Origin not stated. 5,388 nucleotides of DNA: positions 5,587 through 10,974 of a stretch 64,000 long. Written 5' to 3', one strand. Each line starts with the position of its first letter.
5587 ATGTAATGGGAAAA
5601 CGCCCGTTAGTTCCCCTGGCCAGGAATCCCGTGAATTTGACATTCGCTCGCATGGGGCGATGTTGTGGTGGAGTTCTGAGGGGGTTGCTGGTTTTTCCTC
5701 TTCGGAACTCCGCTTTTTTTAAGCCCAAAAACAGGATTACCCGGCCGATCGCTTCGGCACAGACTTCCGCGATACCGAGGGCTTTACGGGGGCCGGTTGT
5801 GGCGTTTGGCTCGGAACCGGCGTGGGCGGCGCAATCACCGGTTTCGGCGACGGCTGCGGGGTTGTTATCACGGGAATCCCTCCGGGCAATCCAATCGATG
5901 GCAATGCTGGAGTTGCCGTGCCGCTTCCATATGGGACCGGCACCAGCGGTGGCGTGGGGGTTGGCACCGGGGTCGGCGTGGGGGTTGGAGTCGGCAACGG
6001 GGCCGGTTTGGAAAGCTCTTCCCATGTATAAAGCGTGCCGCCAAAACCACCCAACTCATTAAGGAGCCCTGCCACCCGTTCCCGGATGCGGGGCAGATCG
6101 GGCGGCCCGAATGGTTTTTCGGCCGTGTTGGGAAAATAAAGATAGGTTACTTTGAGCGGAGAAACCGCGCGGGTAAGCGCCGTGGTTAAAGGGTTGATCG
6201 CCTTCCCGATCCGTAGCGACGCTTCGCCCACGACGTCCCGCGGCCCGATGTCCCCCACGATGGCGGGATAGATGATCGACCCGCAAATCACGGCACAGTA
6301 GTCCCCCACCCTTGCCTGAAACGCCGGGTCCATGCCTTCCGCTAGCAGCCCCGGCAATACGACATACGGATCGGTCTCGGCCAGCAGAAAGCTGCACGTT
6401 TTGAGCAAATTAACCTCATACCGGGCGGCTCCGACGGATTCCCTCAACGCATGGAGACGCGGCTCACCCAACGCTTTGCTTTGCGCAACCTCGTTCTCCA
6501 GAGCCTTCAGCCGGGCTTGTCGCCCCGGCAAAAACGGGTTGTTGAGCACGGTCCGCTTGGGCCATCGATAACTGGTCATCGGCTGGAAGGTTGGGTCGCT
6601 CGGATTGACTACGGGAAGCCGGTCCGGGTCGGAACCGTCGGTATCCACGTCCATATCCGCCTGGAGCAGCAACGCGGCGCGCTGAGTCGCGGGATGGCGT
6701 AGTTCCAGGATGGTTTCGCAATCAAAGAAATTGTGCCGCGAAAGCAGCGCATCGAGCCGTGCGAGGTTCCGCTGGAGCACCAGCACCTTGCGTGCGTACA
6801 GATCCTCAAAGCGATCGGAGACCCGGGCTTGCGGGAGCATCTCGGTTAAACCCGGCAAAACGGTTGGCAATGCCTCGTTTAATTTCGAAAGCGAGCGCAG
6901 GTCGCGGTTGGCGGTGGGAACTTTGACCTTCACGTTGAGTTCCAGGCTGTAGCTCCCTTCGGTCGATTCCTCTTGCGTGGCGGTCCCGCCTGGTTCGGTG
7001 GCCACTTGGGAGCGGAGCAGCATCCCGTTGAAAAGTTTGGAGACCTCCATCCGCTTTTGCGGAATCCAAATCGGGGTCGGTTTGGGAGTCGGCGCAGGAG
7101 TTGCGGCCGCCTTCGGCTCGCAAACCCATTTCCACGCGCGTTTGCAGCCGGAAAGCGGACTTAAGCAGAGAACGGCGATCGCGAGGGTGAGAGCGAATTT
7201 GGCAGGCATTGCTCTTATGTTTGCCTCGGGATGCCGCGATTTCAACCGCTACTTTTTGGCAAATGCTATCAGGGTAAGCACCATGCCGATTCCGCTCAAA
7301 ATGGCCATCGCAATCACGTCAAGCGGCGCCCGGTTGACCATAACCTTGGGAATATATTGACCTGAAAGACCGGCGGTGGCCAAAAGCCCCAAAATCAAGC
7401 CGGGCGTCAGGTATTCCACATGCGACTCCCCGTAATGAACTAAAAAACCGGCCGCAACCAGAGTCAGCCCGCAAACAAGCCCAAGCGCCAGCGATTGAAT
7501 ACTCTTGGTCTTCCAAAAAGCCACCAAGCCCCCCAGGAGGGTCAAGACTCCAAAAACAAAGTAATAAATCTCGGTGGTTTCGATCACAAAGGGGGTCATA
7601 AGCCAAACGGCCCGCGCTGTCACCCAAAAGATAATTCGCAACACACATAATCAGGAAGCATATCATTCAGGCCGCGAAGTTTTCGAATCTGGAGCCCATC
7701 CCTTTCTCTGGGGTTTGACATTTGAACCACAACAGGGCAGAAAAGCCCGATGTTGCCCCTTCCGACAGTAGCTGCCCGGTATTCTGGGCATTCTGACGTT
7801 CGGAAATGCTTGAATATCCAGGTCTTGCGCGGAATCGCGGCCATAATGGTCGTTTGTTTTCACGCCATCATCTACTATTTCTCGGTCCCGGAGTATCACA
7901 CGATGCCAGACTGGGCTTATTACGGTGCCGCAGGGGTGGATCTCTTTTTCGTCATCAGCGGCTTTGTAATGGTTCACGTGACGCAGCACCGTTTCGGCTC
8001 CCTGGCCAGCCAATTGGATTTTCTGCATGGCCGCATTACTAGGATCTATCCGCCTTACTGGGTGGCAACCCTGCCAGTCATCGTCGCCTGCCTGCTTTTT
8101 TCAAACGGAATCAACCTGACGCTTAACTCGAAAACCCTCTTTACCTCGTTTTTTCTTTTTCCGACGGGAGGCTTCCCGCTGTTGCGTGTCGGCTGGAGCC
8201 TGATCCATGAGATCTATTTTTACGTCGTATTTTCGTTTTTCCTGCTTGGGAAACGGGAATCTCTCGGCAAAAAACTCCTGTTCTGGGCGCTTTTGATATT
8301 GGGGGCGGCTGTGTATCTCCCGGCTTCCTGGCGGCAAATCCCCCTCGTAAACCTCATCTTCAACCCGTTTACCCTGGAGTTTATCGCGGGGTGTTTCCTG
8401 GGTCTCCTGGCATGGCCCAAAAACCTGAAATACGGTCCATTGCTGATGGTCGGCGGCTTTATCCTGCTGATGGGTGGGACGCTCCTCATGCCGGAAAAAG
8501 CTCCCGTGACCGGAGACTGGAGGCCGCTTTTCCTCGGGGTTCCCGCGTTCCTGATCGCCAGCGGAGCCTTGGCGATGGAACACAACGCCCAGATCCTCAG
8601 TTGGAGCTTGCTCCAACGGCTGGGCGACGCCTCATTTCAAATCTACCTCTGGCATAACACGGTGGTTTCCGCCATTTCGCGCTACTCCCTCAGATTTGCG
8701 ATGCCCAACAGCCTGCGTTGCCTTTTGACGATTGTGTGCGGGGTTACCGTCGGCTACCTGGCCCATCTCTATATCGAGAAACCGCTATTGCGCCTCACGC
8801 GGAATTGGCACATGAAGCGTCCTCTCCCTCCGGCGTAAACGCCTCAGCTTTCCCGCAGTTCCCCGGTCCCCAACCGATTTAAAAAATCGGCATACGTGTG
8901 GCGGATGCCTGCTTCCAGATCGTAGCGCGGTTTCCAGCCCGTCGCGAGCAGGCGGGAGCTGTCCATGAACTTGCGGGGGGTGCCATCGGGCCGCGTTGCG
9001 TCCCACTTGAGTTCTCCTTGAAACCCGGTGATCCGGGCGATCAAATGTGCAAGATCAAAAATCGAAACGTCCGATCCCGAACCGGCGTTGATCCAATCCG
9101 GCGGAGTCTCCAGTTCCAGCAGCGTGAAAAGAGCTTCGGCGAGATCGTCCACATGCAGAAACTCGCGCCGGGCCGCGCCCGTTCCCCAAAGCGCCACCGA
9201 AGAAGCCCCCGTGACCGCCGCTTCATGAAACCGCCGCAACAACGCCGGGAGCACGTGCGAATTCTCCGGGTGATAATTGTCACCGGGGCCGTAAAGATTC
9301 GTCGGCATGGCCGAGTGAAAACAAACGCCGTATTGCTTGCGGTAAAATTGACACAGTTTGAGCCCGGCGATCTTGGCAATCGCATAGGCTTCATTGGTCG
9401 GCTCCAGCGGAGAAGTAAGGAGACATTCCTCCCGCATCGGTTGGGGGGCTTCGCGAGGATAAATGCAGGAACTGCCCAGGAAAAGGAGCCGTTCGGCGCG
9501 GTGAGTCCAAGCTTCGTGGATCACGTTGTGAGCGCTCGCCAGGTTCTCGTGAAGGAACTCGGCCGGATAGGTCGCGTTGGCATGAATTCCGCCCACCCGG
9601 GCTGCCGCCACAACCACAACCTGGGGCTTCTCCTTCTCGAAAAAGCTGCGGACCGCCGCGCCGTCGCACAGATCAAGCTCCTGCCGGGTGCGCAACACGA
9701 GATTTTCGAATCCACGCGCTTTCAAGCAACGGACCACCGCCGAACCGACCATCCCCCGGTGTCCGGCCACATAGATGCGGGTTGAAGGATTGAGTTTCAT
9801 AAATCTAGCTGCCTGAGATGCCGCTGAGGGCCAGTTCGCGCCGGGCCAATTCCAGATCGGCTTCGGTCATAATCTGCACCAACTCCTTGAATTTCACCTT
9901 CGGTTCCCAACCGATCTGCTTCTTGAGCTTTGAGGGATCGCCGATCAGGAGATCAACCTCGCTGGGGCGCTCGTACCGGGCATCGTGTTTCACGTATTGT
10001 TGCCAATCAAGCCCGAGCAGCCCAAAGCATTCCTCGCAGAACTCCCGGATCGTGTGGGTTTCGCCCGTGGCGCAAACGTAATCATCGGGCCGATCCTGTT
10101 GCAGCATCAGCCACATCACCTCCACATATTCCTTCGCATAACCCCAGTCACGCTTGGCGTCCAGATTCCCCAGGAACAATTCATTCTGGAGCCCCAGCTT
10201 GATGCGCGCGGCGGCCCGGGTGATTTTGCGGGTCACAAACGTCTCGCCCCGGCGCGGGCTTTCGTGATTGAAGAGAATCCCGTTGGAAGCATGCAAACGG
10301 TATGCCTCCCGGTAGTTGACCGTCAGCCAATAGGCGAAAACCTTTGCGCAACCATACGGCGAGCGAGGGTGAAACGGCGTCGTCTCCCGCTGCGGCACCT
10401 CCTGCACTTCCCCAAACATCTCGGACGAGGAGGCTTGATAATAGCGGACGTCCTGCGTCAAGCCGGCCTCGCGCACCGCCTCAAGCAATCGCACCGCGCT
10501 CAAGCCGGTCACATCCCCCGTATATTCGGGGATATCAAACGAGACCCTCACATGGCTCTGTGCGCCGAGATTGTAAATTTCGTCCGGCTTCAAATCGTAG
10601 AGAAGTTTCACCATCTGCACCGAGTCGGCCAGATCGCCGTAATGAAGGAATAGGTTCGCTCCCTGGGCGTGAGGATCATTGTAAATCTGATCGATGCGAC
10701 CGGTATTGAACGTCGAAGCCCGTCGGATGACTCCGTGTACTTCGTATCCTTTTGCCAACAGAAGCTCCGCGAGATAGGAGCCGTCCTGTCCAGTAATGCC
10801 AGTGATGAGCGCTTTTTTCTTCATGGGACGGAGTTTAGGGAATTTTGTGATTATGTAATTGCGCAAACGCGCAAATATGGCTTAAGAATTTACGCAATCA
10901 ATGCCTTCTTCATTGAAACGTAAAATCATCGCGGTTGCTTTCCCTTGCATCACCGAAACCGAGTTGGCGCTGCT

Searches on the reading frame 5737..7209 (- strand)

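Call 39: search_protein_families(library=pfam, proteins=[window:5737-7209:-], max_evalue=0.0001)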
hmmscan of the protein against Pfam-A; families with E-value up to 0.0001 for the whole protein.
window:5737-7209:- (490 aa): 1 family
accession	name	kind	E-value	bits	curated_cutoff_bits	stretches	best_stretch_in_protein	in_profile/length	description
PF07335.16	Glyco_hydro_75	-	1.6e-10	41.9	27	1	186-366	1-136/165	Fungal chitosanase of glycosyl hydrolase group 75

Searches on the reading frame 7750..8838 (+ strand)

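Call 39: search_protein_families(library=pfam, proteins=[window:7750-8838:+], max_evalue=0.0001)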
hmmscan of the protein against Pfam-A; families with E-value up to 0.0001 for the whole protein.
window:7750-8838:+ (362 aa): 1 family
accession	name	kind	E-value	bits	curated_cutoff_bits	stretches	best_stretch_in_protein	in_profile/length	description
PF01757.29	Acyl_transf_3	-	8.9e-30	104.3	31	1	22-337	3-323/326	Acyltransferase domain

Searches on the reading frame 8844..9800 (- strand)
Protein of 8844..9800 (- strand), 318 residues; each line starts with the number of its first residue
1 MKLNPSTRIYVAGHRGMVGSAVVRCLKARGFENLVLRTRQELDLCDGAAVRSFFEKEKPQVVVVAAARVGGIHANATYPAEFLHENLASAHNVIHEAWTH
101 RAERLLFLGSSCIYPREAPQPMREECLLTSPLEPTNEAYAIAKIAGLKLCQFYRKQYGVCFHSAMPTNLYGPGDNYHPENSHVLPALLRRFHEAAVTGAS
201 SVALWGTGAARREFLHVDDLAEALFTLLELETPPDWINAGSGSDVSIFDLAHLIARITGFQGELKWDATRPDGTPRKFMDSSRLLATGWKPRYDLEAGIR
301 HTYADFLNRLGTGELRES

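Call 39: search_protein_families(library=pfam, proteins=[window:8844-9800:-], max_evalue=0.0001)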
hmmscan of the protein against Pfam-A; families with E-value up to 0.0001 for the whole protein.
window:8844-9800:- (318 aa): 3 families
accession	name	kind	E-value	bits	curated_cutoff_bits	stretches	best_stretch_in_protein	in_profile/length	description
PF01370.27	Epimerase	-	2.7e-61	207.5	20.9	1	9-239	1-239/240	NAD dependent epimerase/dehydratase family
PF16363.11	GDP_Man_Dehyd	-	2.9e-18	66.9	27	1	41-301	58-331/332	GDP-mannose 4,6 dehydratase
PF04321.23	RmlD_sub_bind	-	7.3e-10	38.8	27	1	8-146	2-132/287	RmlD substrate binding domain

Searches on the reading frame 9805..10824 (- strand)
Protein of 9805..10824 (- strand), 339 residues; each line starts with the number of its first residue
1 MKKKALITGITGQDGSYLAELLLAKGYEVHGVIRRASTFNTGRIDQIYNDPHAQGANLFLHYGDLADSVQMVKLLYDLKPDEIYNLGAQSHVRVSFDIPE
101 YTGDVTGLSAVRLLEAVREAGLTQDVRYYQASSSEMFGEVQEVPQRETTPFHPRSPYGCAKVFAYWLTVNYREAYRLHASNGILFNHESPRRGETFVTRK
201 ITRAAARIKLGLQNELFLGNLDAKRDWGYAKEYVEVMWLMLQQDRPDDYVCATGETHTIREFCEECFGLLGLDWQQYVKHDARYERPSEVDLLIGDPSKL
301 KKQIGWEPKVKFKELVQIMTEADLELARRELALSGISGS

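Call 39: search_protein_families(library=pfam, proteins=[window:9805-10824:-], max_evalue=0.0001)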
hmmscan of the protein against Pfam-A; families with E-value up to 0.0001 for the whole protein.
window:9805-10824:- (339 aa): 3 families
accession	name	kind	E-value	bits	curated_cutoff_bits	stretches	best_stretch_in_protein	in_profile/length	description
PF16363.11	GDP_Man_Dehyd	-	1.8e-143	478.4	27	1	6-319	1-332/332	GDP-mannose 4,6 dehydratase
PF01370.27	Epimerase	-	6.8e-70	235.6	20.9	1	5-251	1-239/240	NAD dependent epimerase/dehydratase family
PF04321.23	RmlD_sub_bind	-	5.1e-05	22.9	27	1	4-162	2-130/287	RmlD substrate binding domain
